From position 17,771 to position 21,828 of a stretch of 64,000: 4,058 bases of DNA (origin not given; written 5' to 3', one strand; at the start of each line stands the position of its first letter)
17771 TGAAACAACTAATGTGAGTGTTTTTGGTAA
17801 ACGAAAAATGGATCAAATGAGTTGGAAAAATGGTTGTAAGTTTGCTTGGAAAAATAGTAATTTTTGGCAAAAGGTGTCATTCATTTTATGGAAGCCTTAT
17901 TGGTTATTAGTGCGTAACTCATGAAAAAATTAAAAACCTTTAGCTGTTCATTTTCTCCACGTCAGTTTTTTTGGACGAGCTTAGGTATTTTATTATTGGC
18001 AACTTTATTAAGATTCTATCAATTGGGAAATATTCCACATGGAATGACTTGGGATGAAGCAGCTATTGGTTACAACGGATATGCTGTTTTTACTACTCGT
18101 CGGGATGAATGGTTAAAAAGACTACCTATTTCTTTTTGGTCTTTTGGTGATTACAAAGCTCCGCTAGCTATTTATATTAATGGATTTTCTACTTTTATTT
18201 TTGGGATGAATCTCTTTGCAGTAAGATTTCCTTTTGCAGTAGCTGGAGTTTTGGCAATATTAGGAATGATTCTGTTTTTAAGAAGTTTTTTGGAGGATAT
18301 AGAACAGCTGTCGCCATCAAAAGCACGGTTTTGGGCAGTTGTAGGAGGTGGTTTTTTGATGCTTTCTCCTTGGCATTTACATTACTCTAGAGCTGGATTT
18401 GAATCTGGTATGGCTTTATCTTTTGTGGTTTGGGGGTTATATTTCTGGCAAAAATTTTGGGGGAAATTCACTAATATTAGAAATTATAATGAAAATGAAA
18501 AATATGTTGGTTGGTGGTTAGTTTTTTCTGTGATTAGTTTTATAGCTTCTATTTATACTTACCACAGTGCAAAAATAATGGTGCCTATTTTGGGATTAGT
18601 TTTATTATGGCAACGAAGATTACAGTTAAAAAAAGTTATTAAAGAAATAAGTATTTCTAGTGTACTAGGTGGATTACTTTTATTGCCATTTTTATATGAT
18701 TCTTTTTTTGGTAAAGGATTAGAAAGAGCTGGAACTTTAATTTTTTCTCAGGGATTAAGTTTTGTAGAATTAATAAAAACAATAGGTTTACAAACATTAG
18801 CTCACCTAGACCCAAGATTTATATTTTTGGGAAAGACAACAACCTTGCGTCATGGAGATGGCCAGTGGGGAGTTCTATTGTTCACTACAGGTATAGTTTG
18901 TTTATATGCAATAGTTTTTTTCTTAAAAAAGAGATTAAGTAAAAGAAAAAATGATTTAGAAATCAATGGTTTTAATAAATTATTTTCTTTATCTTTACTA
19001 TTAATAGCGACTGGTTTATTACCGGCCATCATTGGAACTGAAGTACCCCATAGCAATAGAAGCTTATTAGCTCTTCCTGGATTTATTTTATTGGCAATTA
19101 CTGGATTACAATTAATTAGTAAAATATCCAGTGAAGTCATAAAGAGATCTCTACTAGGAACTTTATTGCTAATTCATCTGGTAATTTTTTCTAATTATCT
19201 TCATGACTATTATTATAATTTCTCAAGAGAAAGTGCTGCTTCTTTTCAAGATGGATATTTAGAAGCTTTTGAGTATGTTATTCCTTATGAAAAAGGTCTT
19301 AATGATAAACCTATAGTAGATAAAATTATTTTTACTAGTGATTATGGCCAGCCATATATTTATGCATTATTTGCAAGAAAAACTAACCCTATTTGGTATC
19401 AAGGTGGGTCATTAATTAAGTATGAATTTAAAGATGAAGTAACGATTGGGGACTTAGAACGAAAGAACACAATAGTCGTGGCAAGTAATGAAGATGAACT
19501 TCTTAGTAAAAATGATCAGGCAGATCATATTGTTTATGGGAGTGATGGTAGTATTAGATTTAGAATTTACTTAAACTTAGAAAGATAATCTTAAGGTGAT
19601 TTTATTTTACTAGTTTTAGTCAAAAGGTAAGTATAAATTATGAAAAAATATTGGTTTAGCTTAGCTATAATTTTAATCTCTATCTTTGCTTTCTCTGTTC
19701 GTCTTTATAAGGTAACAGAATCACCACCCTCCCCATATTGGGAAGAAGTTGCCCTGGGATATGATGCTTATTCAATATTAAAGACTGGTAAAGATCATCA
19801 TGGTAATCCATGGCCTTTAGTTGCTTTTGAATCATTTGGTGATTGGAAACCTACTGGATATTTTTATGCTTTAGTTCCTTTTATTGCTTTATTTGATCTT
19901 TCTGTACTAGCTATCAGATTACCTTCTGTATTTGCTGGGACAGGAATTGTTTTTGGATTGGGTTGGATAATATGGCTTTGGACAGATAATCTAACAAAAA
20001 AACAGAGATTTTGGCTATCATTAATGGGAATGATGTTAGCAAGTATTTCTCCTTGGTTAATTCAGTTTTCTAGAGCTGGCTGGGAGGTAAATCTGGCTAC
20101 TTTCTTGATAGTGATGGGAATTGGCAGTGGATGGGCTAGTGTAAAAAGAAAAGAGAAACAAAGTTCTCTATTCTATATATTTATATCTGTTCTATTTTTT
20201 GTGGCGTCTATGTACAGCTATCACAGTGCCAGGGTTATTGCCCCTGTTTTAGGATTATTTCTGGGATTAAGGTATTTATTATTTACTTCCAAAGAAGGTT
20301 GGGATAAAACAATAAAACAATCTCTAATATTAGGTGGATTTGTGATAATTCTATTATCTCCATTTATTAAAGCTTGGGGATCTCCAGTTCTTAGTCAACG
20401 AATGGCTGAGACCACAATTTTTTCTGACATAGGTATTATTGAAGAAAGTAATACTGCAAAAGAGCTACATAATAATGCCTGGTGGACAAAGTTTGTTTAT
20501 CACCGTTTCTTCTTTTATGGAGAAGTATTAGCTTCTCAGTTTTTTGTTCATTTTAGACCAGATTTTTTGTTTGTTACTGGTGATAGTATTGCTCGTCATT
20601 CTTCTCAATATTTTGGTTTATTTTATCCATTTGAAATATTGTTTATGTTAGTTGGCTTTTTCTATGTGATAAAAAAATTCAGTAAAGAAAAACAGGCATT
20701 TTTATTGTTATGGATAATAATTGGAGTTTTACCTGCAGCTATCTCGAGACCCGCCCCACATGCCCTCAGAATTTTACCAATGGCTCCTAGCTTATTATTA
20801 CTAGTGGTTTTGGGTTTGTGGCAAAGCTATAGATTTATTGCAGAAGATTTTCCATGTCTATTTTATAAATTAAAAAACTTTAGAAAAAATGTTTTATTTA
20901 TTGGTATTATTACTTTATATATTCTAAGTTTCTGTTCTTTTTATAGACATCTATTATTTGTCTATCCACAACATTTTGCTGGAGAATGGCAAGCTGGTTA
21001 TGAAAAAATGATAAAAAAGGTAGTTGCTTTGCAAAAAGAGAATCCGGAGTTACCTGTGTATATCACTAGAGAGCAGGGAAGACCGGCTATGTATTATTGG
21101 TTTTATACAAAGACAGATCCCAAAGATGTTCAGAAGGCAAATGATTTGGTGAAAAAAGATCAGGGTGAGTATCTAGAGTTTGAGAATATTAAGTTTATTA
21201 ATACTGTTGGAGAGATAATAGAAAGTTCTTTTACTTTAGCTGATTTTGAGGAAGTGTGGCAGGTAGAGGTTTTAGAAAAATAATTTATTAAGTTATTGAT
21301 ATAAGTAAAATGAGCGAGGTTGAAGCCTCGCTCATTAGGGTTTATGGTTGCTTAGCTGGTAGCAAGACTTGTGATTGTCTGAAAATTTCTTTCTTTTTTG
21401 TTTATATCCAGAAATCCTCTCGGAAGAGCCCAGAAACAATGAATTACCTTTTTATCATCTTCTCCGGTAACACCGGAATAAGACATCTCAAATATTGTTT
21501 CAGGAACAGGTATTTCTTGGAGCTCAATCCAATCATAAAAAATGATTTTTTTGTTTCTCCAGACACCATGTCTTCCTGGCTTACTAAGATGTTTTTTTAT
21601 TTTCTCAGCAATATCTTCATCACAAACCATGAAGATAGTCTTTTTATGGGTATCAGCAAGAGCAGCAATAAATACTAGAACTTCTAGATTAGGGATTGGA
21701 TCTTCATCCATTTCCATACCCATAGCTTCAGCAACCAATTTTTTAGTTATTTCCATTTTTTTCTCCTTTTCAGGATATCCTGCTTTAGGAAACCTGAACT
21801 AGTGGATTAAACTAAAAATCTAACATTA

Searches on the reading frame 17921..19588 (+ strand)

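Call 16: search_protein_families(library=pfam, proteins=[window:17921-19588:+], max_evalue=0.001)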
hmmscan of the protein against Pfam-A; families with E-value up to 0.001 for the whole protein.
window:17921-19588:+ (555 aa): 0 families

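Call 83: search_protein_families(library=pfam, proteins=[window:17921-19588:+], max_evalue=1)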
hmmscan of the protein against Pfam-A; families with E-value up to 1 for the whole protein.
window:17921-19588:+ (555 aa): 3 families
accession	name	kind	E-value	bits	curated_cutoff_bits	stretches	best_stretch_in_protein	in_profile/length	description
PF03779.20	SPW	-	0.023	15.6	31.5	1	91-173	17-86/93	SPW repeat domain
PF02944.25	BESS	-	0.096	13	21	1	118-136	5-23/35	BESS motif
PF13231.12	PMT_2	-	0.31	11.7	26.1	1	79-259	2-159/160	Dolichyl-phosphate-mannose-protein mannosyltransferase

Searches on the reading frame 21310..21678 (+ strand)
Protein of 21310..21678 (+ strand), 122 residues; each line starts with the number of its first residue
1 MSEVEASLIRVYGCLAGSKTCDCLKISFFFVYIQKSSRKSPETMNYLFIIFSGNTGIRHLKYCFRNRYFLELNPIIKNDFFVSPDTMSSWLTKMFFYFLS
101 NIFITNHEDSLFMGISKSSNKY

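Call 16: search_protein_families(library=pfam, proteins=[window:21310-21678:+], max_evalue=0.001)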
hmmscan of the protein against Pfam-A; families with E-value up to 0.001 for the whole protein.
window:21310-21678:+ (122 aa): 0 families

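Call 83: search_protein_families(library=pfam, proteins=[window:21310-21678:+], max_evalue=1)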
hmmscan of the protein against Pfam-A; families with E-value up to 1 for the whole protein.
window:21310-21678:+ (122 aa): 1 family
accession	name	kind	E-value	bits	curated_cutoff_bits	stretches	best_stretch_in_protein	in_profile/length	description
PF19579.4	FtsL_2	-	0.14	12.5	24.6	1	75-107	3-35/100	Bacteriodetes cell division protein (FtsL-like)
